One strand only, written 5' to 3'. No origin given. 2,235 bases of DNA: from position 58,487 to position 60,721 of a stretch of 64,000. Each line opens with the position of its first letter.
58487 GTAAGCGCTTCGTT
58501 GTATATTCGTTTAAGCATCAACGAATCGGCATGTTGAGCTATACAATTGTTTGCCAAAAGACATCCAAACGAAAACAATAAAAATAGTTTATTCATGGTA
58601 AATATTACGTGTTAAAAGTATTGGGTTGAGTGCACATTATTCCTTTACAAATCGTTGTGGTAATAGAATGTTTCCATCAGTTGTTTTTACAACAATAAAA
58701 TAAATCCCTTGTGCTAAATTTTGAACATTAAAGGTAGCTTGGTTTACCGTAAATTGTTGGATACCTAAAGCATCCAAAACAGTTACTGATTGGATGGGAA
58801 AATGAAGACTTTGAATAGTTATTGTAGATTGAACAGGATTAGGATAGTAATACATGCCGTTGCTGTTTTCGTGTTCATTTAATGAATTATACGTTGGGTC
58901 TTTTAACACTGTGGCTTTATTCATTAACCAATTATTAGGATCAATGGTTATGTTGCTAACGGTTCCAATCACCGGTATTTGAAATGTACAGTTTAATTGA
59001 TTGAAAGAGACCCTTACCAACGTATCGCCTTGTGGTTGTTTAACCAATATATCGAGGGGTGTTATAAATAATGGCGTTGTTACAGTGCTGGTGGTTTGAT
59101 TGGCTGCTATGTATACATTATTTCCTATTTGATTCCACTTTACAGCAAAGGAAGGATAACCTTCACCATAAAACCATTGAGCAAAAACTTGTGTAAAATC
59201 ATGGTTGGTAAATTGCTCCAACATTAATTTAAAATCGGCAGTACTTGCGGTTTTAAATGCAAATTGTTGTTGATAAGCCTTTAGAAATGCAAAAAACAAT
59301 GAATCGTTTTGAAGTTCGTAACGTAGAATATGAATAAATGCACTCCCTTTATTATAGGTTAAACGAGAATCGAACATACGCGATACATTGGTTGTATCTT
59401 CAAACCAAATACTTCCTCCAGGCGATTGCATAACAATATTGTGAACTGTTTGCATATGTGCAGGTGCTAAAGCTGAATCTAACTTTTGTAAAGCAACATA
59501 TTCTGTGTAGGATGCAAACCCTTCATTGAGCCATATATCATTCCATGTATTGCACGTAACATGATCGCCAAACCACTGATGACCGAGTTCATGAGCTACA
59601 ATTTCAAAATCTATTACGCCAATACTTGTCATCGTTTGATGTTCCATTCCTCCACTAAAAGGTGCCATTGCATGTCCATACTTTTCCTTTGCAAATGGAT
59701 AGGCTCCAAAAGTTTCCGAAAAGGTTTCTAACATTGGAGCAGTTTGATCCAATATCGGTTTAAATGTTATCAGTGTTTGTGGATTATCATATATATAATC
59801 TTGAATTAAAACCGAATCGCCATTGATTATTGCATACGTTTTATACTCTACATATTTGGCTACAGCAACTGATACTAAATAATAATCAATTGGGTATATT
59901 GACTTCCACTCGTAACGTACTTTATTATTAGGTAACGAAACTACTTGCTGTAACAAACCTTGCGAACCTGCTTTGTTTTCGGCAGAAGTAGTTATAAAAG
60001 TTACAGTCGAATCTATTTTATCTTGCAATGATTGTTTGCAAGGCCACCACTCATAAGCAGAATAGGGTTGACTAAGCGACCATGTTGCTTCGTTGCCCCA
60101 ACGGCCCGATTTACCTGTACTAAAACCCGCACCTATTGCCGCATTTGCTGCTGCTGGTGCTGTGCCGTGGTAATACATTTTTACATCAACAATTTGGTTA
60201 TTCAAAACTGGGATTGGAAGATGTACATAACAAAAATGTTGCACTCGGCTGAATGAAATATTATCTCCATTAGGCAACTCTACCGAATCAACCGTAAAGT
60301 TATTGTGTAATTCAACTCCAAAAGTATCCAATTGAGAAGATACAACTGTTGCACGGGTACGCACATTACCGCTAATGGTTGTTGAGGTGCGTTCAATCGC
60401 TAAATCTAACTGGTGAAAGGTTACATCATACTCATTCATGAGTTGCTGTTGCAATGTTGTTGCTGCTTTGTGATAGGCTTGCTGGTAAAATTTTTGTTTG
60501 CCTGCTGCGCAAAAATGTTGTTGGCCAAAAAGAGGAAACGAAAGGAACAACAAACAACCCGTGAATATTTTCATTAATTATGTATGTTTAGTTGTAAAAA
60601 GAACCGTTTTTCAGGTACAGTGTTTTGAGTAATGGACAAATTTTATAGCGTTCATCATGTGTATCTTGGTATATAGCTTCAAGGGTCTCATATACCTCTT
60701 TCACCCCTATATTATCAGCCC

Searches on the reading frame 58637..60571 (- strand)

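Call 48: search_protein_families(library=ncbifam, proteins=[window:58637-60571:-], max_evalue=0.00001)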
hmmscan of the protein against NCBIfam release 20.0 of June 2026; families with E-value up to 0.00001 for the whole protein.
window:58637-60571:- (644 aa): 4 families
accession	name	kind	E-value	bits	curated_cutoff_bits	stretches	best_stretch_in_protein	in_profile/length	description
TIGR02412.1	pepN_strep_liv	equivalog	1.3e-18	66.8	591.2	1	217-487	172-459/832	aminopeptidase N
TIGR02411.1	leuko_A4_hydro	equivalog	1.3e-16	60.4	761.7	1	50-487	13-460/600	leukotriene-A(4) hydrolase/aminopeptidase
TIGR04183.1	Por_Secre_tail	domain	3.7e-08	33.2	23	1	576-635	2-65/72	T9SS type A sorting domain-containing protein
TIGR02414.1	pepN_proteo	equivalog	3.9e-08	31.9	718.2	1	323-497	287-466/868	aminopeptidase N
